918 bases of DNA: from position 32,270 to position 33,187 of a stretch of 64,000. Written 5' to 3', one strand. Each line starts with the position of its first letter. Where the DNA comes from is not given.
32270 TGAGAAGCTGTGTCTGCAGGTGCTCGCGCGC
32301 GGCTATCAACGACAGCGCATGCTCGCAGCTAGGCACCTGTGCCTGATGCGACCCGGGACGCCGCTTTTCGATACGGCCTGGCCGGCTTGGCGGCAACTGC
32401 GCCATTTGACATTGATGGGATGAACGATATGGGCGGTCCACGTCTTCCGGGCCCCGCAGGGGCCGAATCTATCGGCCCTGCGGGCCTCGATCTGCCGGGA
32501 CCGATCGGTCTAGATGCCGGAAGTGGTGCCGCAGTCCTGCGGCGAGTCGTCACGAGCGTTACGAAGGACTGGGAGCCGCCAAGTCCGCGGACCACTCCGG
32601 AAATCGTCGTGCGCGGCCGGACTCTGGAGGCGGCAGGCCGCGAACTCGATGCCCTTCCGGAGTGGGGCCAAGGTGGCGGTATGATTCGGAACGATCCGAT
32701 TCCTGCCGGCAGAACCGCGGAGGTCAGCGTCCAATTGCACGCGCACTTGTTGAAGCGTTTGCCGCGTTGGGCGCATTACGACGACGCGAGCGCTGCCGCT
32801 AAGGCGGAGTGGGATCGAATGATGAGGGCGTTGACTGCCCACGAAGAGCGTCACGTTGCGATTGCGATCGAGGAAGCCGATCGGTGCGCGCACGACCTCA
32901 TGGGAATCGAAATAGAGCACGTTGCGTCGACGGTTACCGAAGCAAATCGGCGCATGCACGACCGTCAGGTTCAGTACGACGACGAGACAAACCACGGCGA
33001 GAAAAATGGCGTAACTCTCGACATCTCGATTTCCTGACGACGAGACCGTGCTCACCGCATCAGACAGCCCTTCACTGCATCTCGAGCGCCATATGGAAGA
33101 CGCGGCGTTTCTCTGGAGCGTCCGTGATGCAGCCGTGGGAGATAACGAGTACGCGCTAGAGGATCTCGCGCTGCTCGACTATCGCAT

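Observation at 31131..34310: HExxH (DUF922-like) protein flanked by two paralogous TIGR02270-type helical-repeat proteins: candidate uncharacterised T6SS effector module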

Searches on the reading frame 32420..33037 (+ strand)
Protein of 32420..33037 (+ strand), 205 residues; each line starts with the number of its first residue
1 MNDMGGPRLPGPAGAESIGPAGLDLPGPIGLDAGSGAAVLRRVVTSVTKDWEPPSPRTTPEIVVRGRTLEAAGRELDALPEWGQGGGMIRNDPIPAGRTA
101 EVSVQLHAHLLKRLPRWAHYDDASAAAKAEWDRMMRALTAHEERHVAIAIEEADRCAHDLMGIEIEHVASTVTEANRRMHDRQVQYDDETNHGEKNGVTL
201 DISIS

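Call 3: search_protein_families(library=pfam, proteins=[window:32420-33037:+], max_evalue=0.1)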
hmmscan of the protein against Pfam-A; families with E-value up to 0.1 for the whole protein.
window:32420-33037:+ (205 aa): 1 family
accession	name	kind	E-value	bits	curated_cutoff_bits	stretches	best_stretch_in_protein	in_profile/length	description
PF06037.17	DUF922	-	1.2e-16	61.6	27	1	98-193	50-153/153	Bacterial protein of unknown function (DUF922)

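Call 4: search_protein_families(library=ncbifam, proteins=[window:32420-33037:+], max_evalue=0.1)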
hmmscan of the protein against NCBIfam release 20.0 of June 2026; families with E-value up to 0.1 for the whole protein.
window:32420-33037:+ (205 aa): 0 families

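Call 13: find_homologous_proteins(query=window:32420-33037:+, max_evalue=0.001)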
Query window:32420-33037:+ (205 aa): 75 proteins with E <= 0.001 among 1948 candidates.
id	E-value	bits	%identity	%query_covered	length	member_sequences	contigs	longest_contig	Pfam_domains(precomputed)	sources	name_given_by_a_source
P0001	1.1e-97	344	78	99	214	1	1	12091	PF06037.18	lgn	-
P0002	1.1e-85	305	72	92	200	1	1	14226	PF06037.18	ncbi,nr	ncbi:MAG TPA: DUF922 domain-containing protein, partial [Gammaproteobacteria bacterium]|nr:DUF922 do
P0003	1.8e-81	291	72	90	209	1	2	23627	PF06037.18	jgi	jgi:hypothetical protein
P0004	7.7e-71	256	62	98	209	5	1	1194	PF06037.18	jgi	jgi:hypothetical protein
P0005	3.5e-70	254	60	98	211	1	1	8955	PF06037.18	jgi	jgi:hypothetical protein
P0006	4.9e-67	244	59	95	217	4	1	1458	PF06037.18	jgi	jgi:hypothetical protein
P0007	3.8e-66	241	62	90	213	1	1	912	PF06037.18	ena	-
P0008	2.5e-65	238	60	89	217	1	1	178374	PF06037.18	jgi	jgi:Bacterial protein of unknown function (DUF922)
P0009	2.2e-63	232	55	97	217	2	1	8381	PF06037.18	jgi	jgi:hypothetical protein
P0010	1.0e-62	230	54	97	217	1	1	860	PF06037.18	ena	-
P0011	2.0e-62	229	60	82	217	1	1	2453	PF06037.18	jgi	jgi:hypothetical protein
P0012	3.0e-62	228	60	90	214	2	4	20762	PF06037.18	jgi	jgi:hypothetical protein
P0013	6.4e-62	227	59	89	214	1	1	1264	PF06037.18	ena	-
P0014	9.5e-62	226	59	90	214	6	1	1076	PF06037.18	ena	-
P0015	7.8e-61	223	56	97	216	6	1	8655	PF06037.18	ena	-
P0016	1.6e-59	219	53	98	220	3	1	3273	PF06037.18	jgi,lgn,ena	-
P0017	4.5e-59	218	55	97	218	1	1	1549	PF06037.18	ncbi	-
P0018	8.0e-59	217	53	98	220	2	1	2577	PF06037.18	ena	-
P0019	1.8e-58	216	56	90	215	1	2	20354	PF06037.18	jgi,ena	-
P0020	1.8e-58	216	53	98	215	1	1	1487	PF06037.18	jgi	jgi:hypothetical protein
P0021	2.3e-58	215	53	99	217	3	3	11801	PF06037.18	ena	-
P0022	5.7e-58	214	54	95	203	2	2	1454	PF06037.18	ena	-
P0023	6.1e-58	214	52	100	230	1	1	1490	PF06037.18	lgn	-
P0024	1.8e-57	212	54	96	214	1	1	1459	PF06037.18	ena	-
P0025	2.4e-57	212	53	99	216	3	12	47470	PF06037.18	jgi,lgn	jgi:hypothetical protein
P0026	1.5e-56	209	56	94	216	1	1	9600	PF06037.18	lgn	-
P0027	1.7e-56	209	52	98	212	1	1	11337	PF06037.18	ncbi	-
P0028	1.8e-56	209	53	99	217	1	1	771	PF06037.18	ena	-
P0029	2.1e-56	209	53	90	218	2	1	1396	PF06037.18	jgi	jgi:hypothetical protein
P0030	3.7e-56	208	56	88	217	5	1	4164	PF06037.18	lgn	-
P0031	3.8e-56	208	51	98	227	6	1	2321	PF06037.18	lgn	-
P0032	4.8e-56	208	56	85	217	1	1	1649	PF06037.18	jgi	jgi:Bacterial protein of unknown function (DUF922)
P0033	6.2e-56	207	52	95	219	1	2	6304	PF06037.18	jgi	jgi:hypothetical protein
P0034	1.1e-55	207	52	95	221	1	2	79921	PF06037.18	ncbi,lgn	ncbi:MAG: DUF922 domain-containing protein [Steroidobacteraceae bacterium]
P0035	1.2e-55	206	51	98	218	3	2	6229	PF06037.18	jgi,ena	jgi:hypothetical protein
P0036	1.5e-55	206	53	90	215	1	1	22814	PF06037.18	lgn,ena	-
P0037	2.1e-55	206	60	77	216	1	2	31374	PF06037.18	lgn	-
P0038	2.5e-55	205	53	88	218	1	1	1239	PF06037.18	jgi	-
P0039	2.6e-55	205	54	87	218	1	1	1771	PF06037.18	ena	-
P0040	2.7e-55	205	50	99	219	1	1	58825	PF06037.18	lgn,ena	-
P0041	3.1e-55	205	53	90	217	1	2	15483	PF06037.18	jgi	jgi:hypothetical protein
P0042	3.1e-55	205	52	98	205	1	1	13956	PF06037.18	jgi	jgi:uncharacterized protein DUF922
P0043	3.2e-55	205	57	84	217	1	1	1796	PF06037.18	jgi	jgi:cell division septum initiation protein DivIVA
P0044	5.1e-55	204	55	85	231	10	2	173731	PF06037.18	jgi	jgi:hypothetical protein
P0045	1.1e-54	203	53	90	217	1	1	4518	PF06037.18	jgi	jgi:hypothetical protein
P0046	1.4e-54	203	55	91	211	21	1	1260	PF06037.18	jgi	jgi:hypothetical protein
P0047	3.2e-54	202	54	88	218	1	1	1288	PF06037.18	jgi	jgi:hypothetical protein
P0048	3.6e-54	202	49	99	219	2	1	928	PF06037.18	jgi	jgi:hypothetical protein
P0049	8.3e-54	200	52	88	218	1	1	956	PF06037.18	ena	-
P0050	8.6e-54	200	53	90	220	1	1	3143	PF06037.18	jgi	jgi:Bacterial protein of unknown function (DUF922)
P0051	1.5e-53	200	55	81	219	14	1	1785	PF06037.18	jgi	-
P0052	2.8e-53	199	50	94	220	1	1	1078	PF06037.18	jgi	jgi:hypothetical protein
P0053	4.4e-53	198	53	87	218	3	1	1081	PF06037.18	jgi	jgi:hypothetical protein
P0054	4.4e-53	198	56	88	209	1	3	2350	PF06037.18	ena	-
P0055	6.6e-53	198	52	89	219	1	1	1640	PF06037.18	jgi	jgi:hypothetical protein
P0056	8.0e-53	197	53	90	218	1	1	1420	PF06037.18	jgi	jgi:hypothetical protein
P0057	8.6e-53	197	50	98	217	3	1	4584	PF06037.18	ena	-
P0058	1.2e-51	193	52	90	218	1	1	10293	PF06037.18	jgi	jgi:Bacterial protein of unknown function (DUF922)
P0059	3.8e-51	192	52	87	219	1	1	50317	PF06037.18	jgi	jgi:Bacterial protein of unknown function (DUF922)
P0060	4.9e-51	191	54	87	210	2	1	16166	PF06037.18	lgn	-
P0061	2.1e-50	189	52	87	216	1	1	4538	PF06037.18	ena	-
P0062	2.5e-49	186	49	95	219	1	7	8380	PF06037.18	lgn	-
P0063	1.3e-48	184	46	98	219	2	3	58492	PF06037.18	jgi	jgi:hypothetical protein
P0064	2.8e-47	179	50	98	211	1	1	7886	PF06037.18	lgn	-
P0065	3.4e-47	179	51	87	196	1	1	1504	PF06037.18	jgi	jgi:hypothetical protein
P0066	1.6e-44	170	52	80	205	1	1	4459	PF06037.18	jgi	jgi:hypothetical protein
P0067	1.6e-44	170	48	99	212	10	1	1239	PF06037.18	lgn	-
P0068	3.9e-44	169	48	87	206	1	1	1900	PF06037.18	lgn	-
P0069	4.4e-44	169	45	98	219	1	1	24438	PF06037.18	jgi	jgi:Bacterial protein of unknown function (DUF922)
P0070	3.0e-41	159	42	96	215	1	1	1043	PF06037.18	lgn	-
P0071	9.1e-37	145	40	98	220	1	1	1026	PF06037.18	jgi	jgi:hypothetical protein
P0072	5.9e-36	142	44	93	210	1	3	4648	PF06037.18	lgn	-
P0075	3.9e-18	84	42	69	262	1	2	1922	PF06037.18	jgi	jgi:predicted secreted Zn-dependent protease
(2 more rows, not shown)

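Call 15: find_related_loci(query=A1, collection=genome_contigs, flank=10000)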
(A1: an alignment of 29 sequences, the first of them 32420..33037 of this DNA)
Query A1 (205 aa) in genome_contigs; peptide patterns used: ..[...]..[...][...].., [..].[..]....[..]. (x = any residue, [..] = any of these).
501 stretches matched a pattern; 32 encode a relative of the query (tblastn E <= 1e-3); 32 distinct loci.
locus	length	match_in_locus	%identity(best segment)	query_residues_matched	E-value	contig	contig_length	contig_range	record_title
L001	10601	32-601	72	17-205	2e-82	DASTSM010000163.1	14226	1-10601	MAG TPA_asm: Gammaproteobacteria bacterium isolate SMAG_U2280 k141_1416771, whole genome shotgun sequence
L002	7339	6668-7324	54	4-204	9e-68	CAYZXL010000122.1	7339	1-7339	MAG TPA_asm: uncultured Verrucomicrobiota bacterium isolate binchicken_co283_275 genome assembly, contig: NODE_6978_leng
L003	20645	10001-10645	51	3-205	1e-59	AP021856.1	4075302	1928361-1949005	Candidatus Brocadia pituitae DNA, complete genome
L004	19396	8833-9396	54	26-205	6e-59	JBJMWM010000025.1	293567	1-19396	MAG: Steroidobacteraceae bacterium isolate H2_18_all_fractions_metab_conc_22_61_13 k255_2470067, whole genome shotgun se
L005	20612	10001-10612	53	10-205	6e-62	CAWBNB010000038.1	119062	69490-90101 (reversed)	MAG: uncultured beta proteobacterium isolate MFD02242.bin.1.340 genome assembly, contig: contig_41397, whole genome shot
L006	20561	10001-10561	53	14-204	4e-57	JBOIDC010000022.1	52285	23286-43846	MAG: Gammaproteobacteria bacterium isolate SD8036_metabat2.bin.3 NODE_217_length_52285_cov_1.841827, whole genome shotgu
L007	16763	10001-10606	51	9-205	6e-57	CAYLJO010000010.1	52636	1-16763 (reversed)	MAG TPA_asm: uncultured Blastocatellaceae bacterium isolate SRP272529_co1_149 genome assembly, contig: NODE_740_length_5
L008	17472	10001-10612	52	10-204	2e-55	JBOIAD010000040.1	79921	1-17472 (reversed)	MAG: Steroidobacteraceae bacterium isolate TC-S_metawrap_bin.199 k127_4087117, whole genome shotgun sequence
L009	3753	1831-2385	48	4-204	5e-55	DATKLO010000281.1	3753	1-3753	MAG TPA_asm: Steroidobacteraceae bacterium isolate SMAG_U14687 k141_285888, whole genome shotgun sequence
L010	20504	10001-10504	58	42-204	1e-53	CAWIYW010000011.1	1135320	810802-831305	MAG: uncultured Gammaproteobacteria bacterium isolate MFD06229.bin.2.259 genome assembly, contig: contig_3288, whole gen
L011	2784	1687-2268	49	3-204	5e-54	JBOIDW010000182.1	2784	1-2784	MAG: Gammaproteobacteria bacterium isolate H1-B1_metabat2.bin.5 k127_1403033, whole genome shotgun sequence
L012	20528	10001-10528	52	28-200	1e-53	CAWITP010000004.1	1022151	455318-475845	MAG: uncultured proteobacterium isolate MFD09671.bin.1.4 genome assembly, contig: contig_16638, whole genome shotgun seq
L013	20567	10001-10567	51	21-205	7e-52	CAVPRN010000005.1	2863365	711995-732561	MAG: uncultured Acidobacteriota bacterium isolate MFD10007.bin.2.215 genome assembly, contig: contig_8449, whole genome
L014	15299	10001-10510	49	41-205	2e-50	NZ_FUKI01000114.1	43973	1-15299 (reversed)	Crenothrix polyspora isolate RSM_CP1, whole genome shotgun sequence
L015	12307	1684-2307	45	4-204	1e-49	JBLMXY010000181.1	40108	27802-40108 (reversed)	MAG: Acidobacteriota bacterium isolate MAG243 PRJNA957066_bin25_renamed_180, whole genome shotgun sequence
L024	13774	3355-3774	43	64-204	3e-18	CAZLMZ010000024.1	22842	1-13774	MAG TPA_asm: uncultured Anaerolineae bacterium isolate binchicken_co81_400 genome assembly, contig: NODE_2930_length_228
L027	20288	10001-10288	31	98-187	6e-5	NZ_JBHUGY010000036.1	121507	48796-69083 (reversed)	Mesorhizobium calcicola strain ICMP 19560 contig_45, whole genome shotgun sequence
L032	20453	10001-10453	27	57-187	1e-4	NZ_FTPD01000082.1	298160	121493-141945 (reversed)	Mesorhizobium prunaredense isolate 1, whole genome shotgun sequence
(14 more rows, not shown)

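Call 18: find_encoding_contigs(protein=P0034, flank=10000, max_places=2)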
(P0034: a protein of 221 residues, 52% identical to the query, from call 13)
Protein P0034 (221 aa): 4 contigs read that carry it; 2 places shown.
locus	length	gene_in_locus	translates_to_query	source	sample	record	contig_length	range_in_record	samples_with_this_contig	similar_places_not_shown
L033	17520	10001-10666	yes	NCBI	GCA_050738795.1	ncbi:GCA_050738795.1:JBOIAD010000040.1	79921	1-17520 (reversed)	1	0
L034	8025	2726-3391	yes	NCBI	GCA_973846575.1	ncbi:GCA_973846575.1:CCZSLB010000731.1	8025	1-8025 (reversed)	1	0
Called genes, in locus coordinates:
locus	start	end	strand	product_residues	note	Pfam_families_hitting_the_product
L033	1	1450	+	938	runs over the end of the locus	PF02861:Clp_N (weak), PF00004:AAA, PF13191:AAA_16, PF23569:NBD_SMAX1, PF17871:AAA_lid_9, PF07724:AAA_2, PF07728:AAA_5, PF10431:ClpB_D2-small, +4 more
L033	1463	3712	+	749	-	PF05954:Phage_GPD, PF04717:Phage_base_V, PF22178:Gp5_trimer_C, PF06715:Gp5_C (faint), PF22178:Gp5_trimer_C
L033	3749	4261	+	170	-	PF20093:DUF6484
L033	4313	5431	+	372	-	PF09937:DUF2169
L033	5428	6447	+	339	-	-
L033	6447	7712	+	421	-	PF13665:Tox-PAAR-like, PF15635:Tox-GHH2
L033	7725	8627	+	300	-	-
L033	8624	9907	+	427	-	PF13646:HEAT_2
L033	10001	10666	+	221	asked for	PF06037:DUF922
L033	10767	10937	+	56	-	-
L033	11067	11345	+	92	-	-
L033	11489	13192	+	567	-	PF00498:FHA, PF20232:T6SS_FHA_C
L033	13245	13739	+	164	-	PF12790:T6SS-SciN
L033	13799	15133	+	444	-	PF05936:T6SS_VasE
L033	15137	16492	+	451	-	PF09850:DotU, PF00691:OmpA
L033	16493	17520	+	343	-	PF14331:IcmF-related_N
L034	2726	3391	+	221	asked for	PF06037:DUF922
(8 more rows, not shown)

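Call 19: find_encoding_contigs(protein=P0008, flank=10000, max_places=2)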
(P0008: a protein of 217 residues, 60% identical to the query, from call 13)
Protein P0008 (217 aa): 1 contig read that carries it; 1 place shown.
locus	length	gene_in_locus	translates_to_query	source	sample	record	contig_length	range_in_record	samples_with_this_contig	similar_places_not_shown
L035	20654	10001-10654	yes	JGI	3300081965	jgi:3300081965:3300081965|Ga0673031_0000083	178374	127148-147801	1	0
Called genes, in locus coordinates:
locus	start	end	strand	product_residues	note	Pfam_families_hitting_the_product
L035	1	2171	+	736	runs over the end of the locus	PF05954:Phage_GPD, PF06715:Gp5_C (faint), PF04717:Phage_base_V, PF22178:Gp5_trimer_C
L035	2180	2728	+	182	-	PF20093:DUF6484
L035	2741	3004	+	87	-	-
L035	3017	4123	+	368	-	PF09937:DUF2169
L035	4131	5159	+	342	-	-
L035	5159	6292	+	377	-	PF13665:Tox-PAAR-like, PF15635:Tox-GHH2 (weak)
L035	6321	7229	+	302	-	-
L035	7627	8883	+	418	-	PF13646:HEAT_2 (weak)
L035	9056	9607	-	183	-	-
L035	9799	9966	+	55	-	-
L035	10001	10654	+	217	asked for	PF06037:DUF922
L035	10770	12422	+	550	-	PF16697:Yop-YscD_cpl (weak), PF00498:FHA, PF20232:T6SS_FHA_C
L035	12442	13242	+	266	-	PF13672:PP2C_2, PF00481:PP2C (faint), PF07228:SpoIIE (faint)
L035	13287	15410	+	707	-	PF14559:TPR_19 (faint), PF13374:TPR_10 (faint), PF00515:TPR_1 (faint), PF07719:TPR_2 (faint), PF13428:TPR_14 (faint), PF17874:TPR_MalT (faint), PF13424:TPR_12 (weak), PF12770:CHAT, +1 more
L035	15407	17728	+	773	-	PF07244:POTRA (faint), PF08479:POTRA_2, PF03865:ShlB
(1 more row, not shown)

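Call 39: predict_structure(alignment_id=A2)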
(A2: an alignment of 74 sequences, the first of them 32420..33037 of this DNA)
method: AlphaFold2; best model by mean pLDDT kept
length: 205 residues; sequences in the alignment: 74
mean_pLDDT: 89.7   pTM: 0.78
mean pLDDT of the five models: 89.7, 89.5, 89.4, 89.1, 88.5
residues with pLDDT >= 90: 164; 70-90: 4; 50-70: 33; < 50: 4
segments of 3 or more residues with pLDDT < 50: none
pLDDT, mean of each block of 10 residues (from residue 1): 56 58 57 62 98 96 98 97 98 95 98 98 98 98 98 99 98 99 98 95 92
secondary structure, 60 per line:
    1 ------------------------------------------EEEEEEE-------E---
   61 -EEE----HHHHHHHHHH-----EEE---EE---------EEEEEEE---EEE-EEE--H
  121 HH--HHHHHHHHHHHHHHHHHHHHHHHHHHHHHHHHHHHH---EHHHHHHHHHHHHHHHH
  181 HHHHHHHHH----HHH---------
elements in order: E43-49 E62-64 H69-78 E84-86 E101-107 E111-113 E115-117 H125-160 H165-189

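Call 41: search_solved_structures(query=A2, max_evalue=10)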
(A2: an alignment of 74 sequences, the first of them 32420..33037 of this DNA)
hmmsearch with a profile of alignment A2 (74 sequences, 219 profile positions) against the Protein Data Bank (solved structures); distinct sequences matched with E-value up to 10: 1.
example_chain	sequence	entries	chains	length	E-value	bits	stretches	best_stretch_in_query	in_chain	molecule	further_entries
6th1_R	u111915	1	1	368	0.51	13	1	131-190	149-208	Immediate early protein 1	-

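Call 43: fold_search(model_id=the predicted structure, library=pdb)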
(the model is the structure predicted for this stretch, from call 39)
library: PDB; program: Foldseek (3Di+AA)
matches with E <= 10: 197; with E <= 0.001: 0
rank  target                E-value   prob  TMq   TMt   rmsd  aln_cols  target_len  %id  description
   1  7wld_S                7.2e-01  0.04  0.14  0.07  11.0       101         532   13  Cryo-EM structure of the human glycosylphosphatidylinositol transamidase complex at 2.53 Angstrom resolution (released 2022-04-27)
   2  7lht_A                8.7e-01  0.04  0.14  0.02  15.6       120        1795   12  Structure of the LRRK2 dimer (released 2021-06-16)
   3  7bmh_A                9.8e-01  0.08  0.21  0.18  13.7       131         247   12  Crystal structure of a light-driven proton pump LR (Mac) from Leptosphaeria maculans (released 2021-07-07)
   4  7w72_S                1.0e+00  0.05  0.12  0.06  12.1        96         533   10  Structure of a human glycosylphosphatidylinositol (GPI) transamidase (released 2022-02-16)
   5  6lqs_RE               1.1e+00  0.02  0.11  0.04  20.6       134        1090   13  Cryo-EM structure of 90S small subunit preribosomes in transition states (State D) (released 2020-09-16)
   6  7q91_B                1.2e+00  0.02  0.12  0.10  23.5       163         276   15  Crystal Structure of Agrobacterium tumefaciens NADQ, native form. (released 2022-11-09)
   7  7li3                  1.4e+00  0.03  0.13  0.02  14.2       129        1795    9  Structure of the LRRK2 G2019S mutant (released 2021-06-16)
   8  3t1t_D                1.7e+00  0.01  0.12  0.12  19.5       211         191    9  MglA bound to GDP in P1 tetrameric arrangement (released 2011-08-31)
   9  2o0i                  1.9e+00  0.03  0.17  0.19  22.0       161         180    7  crystal structure of the R185A mutant of the N-terminal domain of the Group B Streptococcus Alpha C protein (released 2007-02-06)
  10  7q92_B                1.9e+00  0.01  0.13  0.10  23.2       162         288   15  Crystal Structure of Agrobacterium tumefaciens NADQ, ATP complex. (released 2022-11-09)
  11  7q93_B                2.1e+00  0.01  0.11  0.09  23.6       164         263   17  Crystal Structure of Agrobacterium tumefaciens NADQ, NAD complex. (released 2022-11-23)
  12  5xr6_A                2.1e+00  0.01  0.10  0.12  19.5       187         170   13  Crystal structure of RabA1a in complex with GppNHp (released 2018-06-13)
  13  8vh5_A                2.4e+00  0.02  0.12  0.02  15.4       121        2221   11  Cryo-EM structure of Rab12-LRRK2 complex in the LRRK2 dimer state (released 2024-10-09)
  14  9ax5_C                2.5e+00  0.01  0.08  0.09  15.5        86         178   10  Cryo-EM structure of Phospholipase C epsilon PH-C terminus in complex with RhoA-GTP (released 2025-03-12)
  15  2f9m                  2.7e+00  0.01  0.14  0.16  18.6       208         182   12  3D structure of active human Rab11b GTPase (released 2006-04-04)
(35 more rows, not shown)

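Call 45: search_protein_families(library=pfam, proteins=[L015:2310-3905:-, L007:6744-7382:+, L007:7389-9479:+, L024:1567-3036:+, L024:3115-3840:+, L013:9369-9878:+, L014:10712-11542:+, L006:9098-9904:+], max_evalue=0.01)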
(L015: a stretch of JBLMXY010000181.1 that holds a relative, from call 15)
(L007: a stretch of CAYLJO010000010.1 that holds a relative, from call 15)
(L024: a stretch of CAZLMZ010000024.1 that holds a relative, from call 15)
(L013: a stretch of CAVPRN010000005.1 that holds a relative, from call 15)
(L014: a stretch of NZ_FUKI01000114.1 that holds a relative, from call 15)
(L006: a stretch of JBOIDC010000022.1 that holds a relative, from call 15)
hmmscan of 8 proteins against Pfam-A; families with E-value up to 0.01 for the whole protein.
L015:2310-3905:- (531 aa): 2 families
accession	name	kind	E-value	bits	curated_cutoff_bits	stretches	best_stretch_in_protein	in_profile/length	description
PF05943.17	VipB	-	9.3e-60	202.7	27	1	237-449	2-213/301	EvpB/VC_A0108, tail sheath N-terminal domain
PF05591.17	T6SS_VipA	-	9.4e-05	22.7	24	1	67-155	29-122/155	Type VI secretion system, VipA, VC_A0107 or Hcp2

L007:6744-7382:+ (212 aa): 2 families
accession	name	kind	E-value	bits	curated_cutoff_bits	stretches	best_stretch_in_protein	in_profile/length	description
PF01471.23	PG_binding_1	-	4e-15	56.2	23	1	158-207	8-57/57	Putative peptidoglycan binding domain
PF08823.16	PG_binding_2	-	0.001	19.7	21.1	1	158-194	21-57/74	Putative peptidoglycan binding domain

L007:7389-9479:+ (696 aa): 0 families

L024:1567-3036:+ (489 aa): 0 families

L024:3115-3840:+ (241 aa): 1 family
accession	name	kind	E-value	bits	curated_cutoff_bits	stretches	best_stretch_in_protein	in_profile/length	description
PF06037.17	DUF922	-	1.9e-29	103.1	27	1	78-209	3-153/153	Bacterial protein of unknown function (DUF922)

L013:9369-9878:+ (169 aa): 0 families

L014:10712-11542:+ (276 aa): 0 families

L006:9098-9904:+ (268 aa): 0 families
